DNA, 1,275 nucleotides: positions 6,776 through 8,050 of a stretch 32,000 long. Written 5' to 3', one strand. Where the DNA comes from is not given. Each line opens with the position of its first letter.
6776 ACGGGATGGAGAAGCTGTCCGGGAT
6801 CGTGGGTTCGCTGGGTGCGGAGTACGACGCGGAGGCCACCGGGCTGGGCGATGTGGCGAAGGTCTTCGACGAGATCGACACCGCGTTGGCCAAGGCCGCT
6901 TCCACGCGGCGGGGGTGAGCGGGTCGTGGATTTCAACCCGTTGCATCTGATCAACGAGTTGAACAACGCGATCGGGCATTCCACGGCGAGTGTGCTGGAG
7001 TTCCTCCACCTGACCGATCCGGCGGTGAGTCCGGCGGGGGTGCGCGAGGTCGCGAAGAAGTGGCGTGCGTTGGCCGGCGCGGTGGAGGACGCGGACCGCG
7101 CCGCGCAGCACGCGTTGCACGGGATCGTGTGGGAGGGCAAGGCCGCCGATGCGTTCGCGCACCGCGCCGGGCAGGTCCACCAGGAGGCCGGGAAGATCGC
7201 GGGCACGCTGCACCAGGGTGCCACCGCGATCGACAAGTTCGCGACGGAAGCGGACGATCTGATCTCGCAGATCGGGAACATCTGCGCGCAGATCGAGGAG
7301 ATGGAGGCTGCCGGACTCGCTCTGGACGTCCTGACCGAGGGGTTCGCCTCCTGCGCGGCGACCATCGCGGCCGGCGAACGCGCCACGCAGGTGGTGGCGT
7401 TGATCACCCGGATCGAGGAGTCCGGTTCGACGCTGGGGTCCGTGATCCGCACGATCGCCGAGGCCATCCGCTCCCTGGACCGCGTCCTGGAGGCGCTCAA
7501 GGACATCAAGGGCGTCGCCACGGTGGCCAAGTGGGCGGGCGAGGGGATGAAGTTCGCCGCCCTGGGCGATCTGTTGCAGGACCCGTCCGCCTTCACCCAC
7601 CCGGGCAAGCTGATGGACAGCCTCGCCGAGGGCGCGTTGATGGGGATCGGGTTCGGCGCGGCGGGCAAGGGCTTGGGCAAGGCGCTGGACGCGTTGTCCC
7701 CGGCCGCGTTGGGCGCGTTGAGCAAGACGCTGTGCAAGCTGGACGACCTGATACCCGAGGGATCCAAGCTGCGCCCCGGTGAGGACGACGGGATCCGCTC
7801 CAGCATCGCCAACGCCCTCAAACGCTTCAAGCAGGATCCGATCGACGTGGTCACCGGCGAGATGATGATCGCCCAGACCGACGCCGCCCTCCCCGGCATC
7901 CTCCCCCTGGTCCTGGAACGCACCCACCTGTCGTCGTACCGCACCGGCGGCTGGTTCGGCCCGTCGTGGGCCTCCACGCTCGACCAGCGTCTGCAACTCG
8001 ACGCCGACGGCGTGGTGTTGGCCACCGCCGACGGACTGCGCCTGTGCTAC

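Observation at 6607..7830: Rhs toxin with a WXG-type helical head and a 103-aa helical partner gene instead of a Sec, PAAR or wall-anchor module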

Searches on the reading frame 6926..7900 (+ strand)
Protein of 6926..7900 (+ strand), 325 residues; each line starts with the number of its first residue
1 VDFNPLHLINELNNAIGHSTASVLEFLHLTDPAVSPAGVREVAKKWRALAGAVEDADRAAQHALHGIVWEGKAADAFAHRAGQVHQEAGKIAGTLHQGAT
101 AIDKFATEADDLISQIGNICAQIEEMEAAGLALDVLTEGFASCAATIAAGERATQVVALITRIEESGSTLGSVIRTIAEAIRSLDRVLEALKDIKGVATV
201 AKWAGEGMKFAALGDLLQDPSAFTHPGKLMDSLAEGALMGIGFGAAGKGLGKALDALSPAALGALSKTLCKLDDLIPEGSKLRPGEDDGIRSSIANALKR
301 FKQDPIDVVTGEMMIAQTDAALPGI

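Call 6: search_protein_families(library=pfam, proteins=[window:6926-7900:+], max_evalue=1)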
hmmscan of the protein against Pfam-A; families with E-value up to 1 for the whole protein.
window:6926-7900:+ (325 aa): 8 families
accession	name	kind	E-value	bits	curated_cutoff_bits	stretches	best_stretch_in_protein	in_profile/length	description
PF06013.18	WXG100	-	0.001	19.7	27.3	1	34-107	4-79/86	Proteins of 100 residues with WXG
PF20148.4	DUF6531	-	0.0023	18.7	24.1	1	304-324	2-22/74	Domain of unknown function (DUF6531)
PF24891.1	DUF7742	-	0.012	16.2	27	1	58-104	21-65/87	Domain of unknown function (DUF7742)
PF25547.1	WXG100_2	-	0.013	15.9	27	1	32-121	24-114/150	WXG100 like domain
PF21725.3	T7SS_signal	-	0.041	14.2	27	1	35-107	72-143/241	Putative T7SS secretion signal domain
PF10046.14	BLOC1_2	-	0.045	14.6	33.4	1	86-137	37-88/96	Biogenesis of lysosome-related organelles complex-1 subunit 2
PF00482.28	T2SSF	-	0.14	12.6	25.2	0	116-184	35-91/125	Type II secretion system (T2SS), protein F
PF01320.23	Colicin_Pyocin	-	0.25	11.9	21.2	1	8-51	34-77/82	Colicin immunity protein / pyocin immunity protein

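Call 7: search_protein_families(library=ncbifam, proteins=[window:6926-7900:+], max_evalue=1)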
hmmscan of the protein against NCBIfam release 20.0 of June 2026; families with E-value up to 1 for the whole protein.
window:6926-7900:+ (325 aa): 6 families
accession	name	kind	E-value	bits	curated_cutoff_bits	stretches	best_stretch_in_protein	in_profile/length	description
TIGR03930.1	WXG100_ESAT6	subfamily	8.8e-05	22.6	44.85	1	34-107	4-79/90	WXG100 family type VII secretion target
TIGR00996.1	Mtu_fam_mce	paralog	0.054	12.7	140.5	0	107-193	130-206/291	MCE family protein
TIGR00033.1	aroC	equivalog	0.055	12.4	212.2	1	108-181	143-210/351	chorismate synthase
NF002572.0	PRK02224.1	equivalog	0.074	11.3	1087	1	41-139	318-401/888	DNA double-strand break repair ATPase Rad50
TIGR00293.1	TIGR00293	equivalog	0.086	13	53.9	0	155-196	3-44/129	prefoldin subunit alpha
TIGR02791.1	VirB5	equivalog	0.12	12.1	132.25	0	88-125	29-66/220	P-type DNA transfer protein VirB5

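Call 14: find_homologous_proteins(query=window:6926-7834:+)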
Query window:6926-7834:+ (303 aa): 5 proteins with E <= 0.001 among 8000 candidates.
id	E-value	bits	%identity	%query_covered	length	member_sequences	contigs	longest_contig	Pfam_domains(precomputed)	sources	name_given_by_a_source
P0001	5.0e-124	431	90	74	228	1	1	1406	-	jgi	jgi:uncharacterized protein YukE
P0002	2.4e-119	416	92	73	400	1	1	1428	PF20148.5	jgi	jgi:hypothetical protein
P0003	2.2e-68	249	54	77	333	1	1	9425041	PF25547.2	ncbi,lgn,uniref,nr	ncbi:WXG100 family type VII secretion target [Streptomyces sp. NBC_01283]|uniref:WXG100 family type 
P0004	6.3e-40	155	46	64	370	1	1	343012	PF15529.12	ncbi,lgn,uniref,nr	ncbi:polymorphic toxin type 24 domain-containing protein [Kineococcus rhizosphaerae]|uniref:Putative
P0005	2.9e-33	133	54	45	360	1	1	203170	PF03496.21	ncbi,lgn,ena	-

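Call 24: find_encoding_contigs(protein=P0003, flank=8000, max_places=2)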
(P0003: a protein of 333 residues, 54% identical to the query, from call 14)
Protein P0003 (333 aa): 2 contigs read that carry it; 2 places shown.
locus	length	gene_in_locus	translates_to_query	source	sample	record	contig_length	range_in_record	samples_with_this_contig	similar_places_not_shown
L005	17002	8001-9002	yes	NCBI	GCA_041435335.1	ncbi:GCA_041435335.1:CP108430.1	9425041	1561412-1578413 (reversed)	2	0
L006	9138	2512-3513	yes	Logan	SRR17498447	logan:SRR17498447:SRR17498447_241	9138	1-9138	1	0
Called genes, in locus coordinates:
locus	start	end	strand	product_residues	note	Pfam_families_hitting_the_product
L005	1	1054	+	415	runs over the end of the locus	PF17853:GGDEF_2, PF02954:HTH_8 (weak), PF13556:HTH_30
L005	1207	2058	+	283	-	PF00561:Abhydrolase_1, PF12146:Hydrolase_4 (weak), PF12697:Abhydrolase_6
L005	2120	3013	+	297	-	PF14525:AraC_binding_2, PF12833:HTH_18, PF00165:HTH_AraC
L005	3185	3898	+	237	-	PF00561:Abhydrolase_1 (faint), PF12697:Abhydrolase_6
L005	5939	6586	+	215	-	-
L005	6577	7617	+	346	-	-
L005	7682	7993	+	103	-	-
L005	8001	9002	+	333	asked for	PF25547:WXG100_2 (weak)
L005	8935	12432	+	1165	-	PF20148:DUF6531, PF05593:RHS_repeat, PF25023:TEN_YD-shell, PF05593:RHS_repeat, PF25023:TEN_YD-shell, PF05593:RHS_repeat, PF25023:TEN_YD-shell, PF05593:RHS_repeat, +5 more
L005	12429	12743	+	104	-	-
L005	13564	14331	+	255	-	PF13613:HTH_Tnp_4, PF01609:DDE_Tnp_1, PF13359:DDE_Tnp_4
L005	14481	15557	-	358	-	PF00154:RecA_N, PF08423:Rad51, PF06745:ATPase (weak), PF27531:MT3502_N (weak), PF01637:ATPase_2 (weak), PF21096:RecA_C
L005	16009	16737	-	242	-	PF13560:HTH_31 (weak), PF01381:HTH_3, PF12900:Pyridox_ox_2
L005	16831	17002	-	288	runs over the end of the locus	PF00582:Usp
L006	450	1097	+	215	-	-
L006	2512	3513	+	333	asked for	PF25547:WXG100_2 (weak)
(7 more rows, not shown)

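Call 25: find_encoding_contigs(protein=P0004, flank=8000, max_places=2)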
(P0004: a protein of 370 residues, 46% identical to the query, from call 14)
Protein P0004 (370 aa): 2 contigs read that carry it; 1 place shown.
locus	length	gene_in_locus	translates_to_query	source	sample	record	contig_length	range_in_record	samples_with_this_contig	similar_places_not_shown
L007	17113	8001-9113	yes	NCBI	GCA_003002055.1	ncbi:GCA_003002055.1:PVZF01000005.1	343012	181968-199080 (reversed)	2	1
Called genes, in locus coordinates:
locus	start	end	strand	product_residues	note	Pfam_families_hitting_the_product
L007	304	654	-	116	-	-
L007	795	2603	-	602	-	PF13196:DUF4012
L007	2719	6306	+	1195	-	PF17757:UvrB_inter, PF22590:Cas3-like_C_2 (faint), PF02559:CarD_TRCF_RID, PF00270:DEAD, PF04851:ResIII (weak), PF00271:Helicase_C, PF03461:TRCF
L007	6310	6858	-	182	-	PF05685:Uma2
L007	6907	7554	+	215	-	PF01503:PRA-PH (faint), PF03819:MazG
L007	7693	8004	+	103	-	-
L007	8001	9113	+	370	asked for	PF15529:Ntox24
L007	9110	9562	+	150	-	-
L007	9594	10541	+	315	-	PF00480:ROK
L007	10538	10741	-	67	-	-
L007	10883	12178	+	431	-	PF03952:Enolase_N, PF13378:MR_MLE_C (faint), PF00113:Enolase_C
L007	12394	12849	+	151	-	PF04977:DivIC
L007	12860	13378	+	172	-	PF04417:DUF501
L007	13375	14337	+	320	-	PF02541:Ppx-GppA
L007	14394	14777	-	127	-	PF04237:YjbR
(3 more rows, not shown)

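Call 31: search_protein_representatives(protein=window:6926-7834:+)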
Query: 303 residues. Proteins with E-value up to 0.001 (for the whole library): 47; up to 1e-10: 25; up to 1e-30: 18. The best 47 are listed.
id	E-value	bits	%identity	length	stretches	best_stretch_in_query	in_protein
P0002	7.7e-120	415.8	92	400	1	84-303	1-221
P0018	7.4e-75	268.2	52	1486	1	2-298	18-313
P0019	1.0e-71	258.0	50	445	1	1-274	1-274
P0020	2.0e-58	214.4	48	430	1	3-262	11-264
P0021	5.7e-56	206.3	46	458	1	1-275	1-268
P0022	2.9e-54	200.7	46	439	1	1-268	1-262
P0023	4.7e-54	200.0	45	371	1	1-266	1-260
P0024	5.4e-53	196.5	43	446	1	1-275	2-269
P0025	4.4e-52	193.5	44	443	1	1-267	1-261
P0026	2.2e-48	181.4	45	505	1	2-259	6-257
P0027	6.2e-48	179.9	42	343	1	2-259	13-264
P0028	2.1e-47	178.2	45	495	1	2-263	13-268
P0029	3.1e-43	164.5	52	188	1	1-165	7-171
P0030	6.1e-41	157.0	65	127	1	1-120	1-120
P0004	2.0e-40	155.3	41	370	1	2-281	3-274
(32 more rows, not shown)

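Call 33: search_protein_families(library=pfam, alignment_id=A2, max_evalue=0.001)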
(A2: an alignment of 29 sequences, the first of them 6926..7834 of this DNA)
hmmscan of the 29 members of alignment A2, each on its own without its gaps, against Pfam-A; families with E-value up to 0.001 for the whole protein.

A. member 1, window:6926-7834:+ (303 aa): 1 family
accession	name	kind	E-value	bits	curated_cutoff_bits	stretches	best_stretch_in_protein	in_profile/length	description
PF06013.18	WXG100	-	0.00088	19.9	27.3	0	34-107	4-79/86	Proteins of 100 residues with WXG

B. families by the number of members that match (of 29 scanned): 12 families
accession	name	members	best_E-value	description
PF25547.1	WXG100_2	24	1e-15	WXG100 like domain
PF06013.18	WXG100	20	1.2e-12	Proteins of 100 residues with WXG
PF00823.25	PPE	13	3.3e-09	PPE family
PF21725.3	T7SS_signal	9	1.9e-05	Putative T7SS secretion signal domain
PF01476.26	LysM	2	8.4e-07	LysM domain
PF09000.15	Cytotoxic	1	2.4e-37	Cytotoxic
PF18431.6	RNAse_A_bac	1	1.7e-25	Bacterial CdiA-CT RNAse A domain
PF15529.11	Ntox24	1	2.2e-14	Bacterial toxin 24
PF01129.24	ART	1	1.1e-10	NAD:arginine ADP-ribosyltransferase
PF03496.20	ADPrib_exo_Tox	1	3.3e-07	ADP-ribosyltransferase exoenzyme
PF19174.5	DUF5856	1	9.7e-05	Family of unknown function (DUF5856)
PF10824.14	T7SS_ESX_EspC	1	0.00042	Excreted virulence factor EspC, type VII ESX diderm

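Call 39: predict_structure(alignment_id=A2)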
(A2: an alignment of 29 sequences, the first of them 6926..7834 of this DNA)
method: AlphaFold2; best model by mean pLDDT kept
length: 303 residues; sequences in the alignment: 29
mean_pLDDT: 70.6   pTM: 0.54
mean pLDDT of the five models: 70.6, 69.8, 65.3, 65.0, 64.9
residues with pLDDT >= 90: 79; 70-90: 87; 50-70: 68; < 50: 69
segments of 3 or more residues with pLDDT < 50: 197-212, 235-255, 269-290, 301-303
pLDDT, mean of each block of 10 residues (from residue 1): 71 66 67 85 94 94 89 91 93 95 94 90 81 70 74 85 89 89 82 59 42 55 56 46 35 48 50 39 42 57 43
secondary structure, 60 per line:
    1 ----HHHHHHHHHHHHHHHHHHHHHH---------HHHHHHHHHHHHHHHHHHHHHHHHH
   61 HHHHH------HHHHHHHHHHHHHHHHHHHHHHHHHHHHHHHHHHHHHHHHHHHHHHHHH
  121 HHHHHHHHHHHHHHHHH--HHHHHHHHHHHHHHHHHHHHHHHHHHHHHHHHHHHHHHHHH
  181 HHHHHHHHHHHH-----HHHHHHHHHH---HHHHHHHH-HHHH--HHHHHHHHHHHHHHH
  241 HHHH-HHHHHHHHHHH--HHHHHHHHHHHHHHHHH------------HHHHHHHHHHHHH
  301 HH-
elements in order: H5-26 H36-65 H72-137 H140-192 H198-207 H211-218 H220-223 H226-244 H246-256 H259-275 H288-302

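Call 41: fold_search(model_id=the predicted structure, library=pdb)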
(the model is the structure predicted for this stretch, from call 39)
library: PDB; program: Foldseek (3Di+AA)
matches with E <= 10: 387; with E <= 0.001: 0
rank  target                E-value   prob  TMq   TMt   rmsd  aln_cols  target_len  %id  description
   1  1uru                  8.2e-02  0.97  0.32  0.41  10.1       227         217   14  Amphiphysin BAR domain from Drosophila (released 2003-12-04)
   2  3plt_B                8.2e-02  0.41  0.20  0.26  17.6       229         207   13  Crystal structure of Lsp1 from Saccharomyces cerevisiae (released 2011-06-22)
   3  1i4d_B                8.6e-02  0.97  0.29  0.44  12.3       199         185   14  CRYSTAL STRUCTURE ANALYSIS OF RAC1-GDP COMPLEXED WITH ARFAPTIN (P21) (released 2001-05-16)
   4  3plt_A                9.1e-02  0.41  0.17  0.22  13.7       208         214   12  Crystal structure of Lsp1 from Saccharomyces cerevisiae (released 2011-06-22)
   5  1i49_A                1.0e-01  0.82  0.24  0.32  13.9       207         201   13  CRYSTAL STRUCTURE ANALYSIS OF ARFAPTIN (released 2001-05-16)
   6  2d1l_B                1.1e-01  0.93  0.29  0.35   9.6       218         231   12  Structure of F-actin binding domain IMD of MIM (Missing In Metastasis) (released 2006-09-12)
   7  3syv_B                1.1e-01  0.30  0.15  0.18  21.8       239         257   14  Crystal structure of mPACSIN 3 F-BAR domain mutant (released 2012-05-16)
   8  1i4d_A                1.2e-01  0.77  0.24  0.35  14.7       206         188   13  CRYSTAL STRUCTURE ANALYSIS OF RAC1-GDP COMPLEXED WITH ARFAPTIN (P21) (released 2001-05-16)
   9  9bqx_A                1.4e-01  0.69  0.25  0.31  12.1       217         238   12  Membrane-bound AMPH-1 tube in the presence of GTP (released 2025-05-14)
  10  3syv_H                1.6e-01  0.28  0.18  0.21  20.3       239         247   15  Crystal structure of mPACSIN 3 F-BAR domain mutant (released 2012-05-16)
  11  4kxr_B                1.8e-01  0.91  0.26  0.43  10.2       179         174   13  Structure of the Mycobacterium tuberculosis type VII secretion system chaperone EspG5 in complex with PE25-PPE41 dimer (released 2014-05-28)
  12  1i4t_A                1.9e-01  0.93  0.28  0.44  13.2       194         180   14  CRYSTAL STRUCTURE ANALYSIS OF RAC1-GMPPNP IN COMPLEX WITH ARFAPTIN (released 2001-05-16)
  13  6vj5_B                1.9e-01  0.92  0.26  0.42   9.9       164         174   14  Structure of PE25-PPE41(A124L) in complex with EspG5 chaperone from the type VII (ESX-5) secretion system (released 2021-01-27)
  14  4nqi_C                1.9e-01  0.66  0.26  0.31  16.1       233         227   10  Structure of the N-terminal I-BAR domain (1-259) of D.Discoideum IBARa (released 2014-02-05)
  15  4w4k_B                2.0e-01  0.91  0.26  0.43  10.4       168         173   14  Crystal structure of a PE25-PPE41 heterodimer from a type VII secretion system of M. tuberculosis (released 2014-10-01)
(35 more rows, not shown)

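Call 42: search_solved_structures(query=A2, max_evalue=1, show_alignments=2)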
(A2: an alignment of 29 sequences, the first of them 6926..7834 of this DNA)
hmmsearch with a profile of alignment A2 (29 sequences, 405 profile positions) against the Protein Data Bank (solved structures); distinct sequences matched with E-value up to 1: 30.
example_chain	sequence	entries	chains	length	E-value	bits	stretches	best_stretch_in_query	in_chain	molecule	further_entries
2vs0_A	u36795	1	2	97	3e-09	40.4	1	39-116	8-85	VIRULENCE FACTOR ESXA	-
2vrz_A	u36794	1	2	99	3.2e-09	40.3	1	39-116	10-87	VIRULENCE FACTOR ESXA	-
3gvm_A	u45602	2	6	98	4.5e-08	36.5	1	39-121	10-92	Putative uncharacterized protein SAG1039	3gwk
3o9o_A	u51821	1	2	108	6.1e-08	36.1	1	39-121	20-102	Uncharacterized protein gbs1074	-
3zbh_A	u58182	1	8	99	1.2e-06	31.9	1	39-122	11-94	ESXA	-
4i0x_A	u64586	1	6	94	5.6e-06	29.6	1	51-115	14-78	ESAT-6-like protein MAB_3112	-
4j7k_A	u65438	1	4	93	1.4e-05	28.3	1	39-113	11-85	secreted protein EsxB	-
4j7j_A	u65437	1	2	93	1.6e-05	28.1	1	39-113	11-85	secreted protein EsxB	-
4j42_A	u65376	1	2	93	1.8e-05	27.9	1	39-113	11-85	secreted protein EsxB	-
4j10_A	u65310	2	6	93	3.1e-05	27.2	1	39-113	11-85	SECRETED PROTEIN ESXB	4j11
4iyh_A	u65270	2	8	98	3.6e-05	27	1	39-113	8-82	Secreted protein EsxB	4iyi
4j41_A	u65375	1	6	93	3.8e-05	26.9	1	39-113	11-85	secreted protein EsxB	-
4lws_A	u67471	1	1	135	8.5e-05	25.7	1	35-109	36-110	Uncharacterized protein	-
12fa_A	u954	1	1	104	0.00025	24.2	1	44-114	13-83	ESAT-6-like protein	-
9trk_A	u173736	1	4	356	0.014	18.4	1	42-122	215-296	histidine kinase,Gcn4p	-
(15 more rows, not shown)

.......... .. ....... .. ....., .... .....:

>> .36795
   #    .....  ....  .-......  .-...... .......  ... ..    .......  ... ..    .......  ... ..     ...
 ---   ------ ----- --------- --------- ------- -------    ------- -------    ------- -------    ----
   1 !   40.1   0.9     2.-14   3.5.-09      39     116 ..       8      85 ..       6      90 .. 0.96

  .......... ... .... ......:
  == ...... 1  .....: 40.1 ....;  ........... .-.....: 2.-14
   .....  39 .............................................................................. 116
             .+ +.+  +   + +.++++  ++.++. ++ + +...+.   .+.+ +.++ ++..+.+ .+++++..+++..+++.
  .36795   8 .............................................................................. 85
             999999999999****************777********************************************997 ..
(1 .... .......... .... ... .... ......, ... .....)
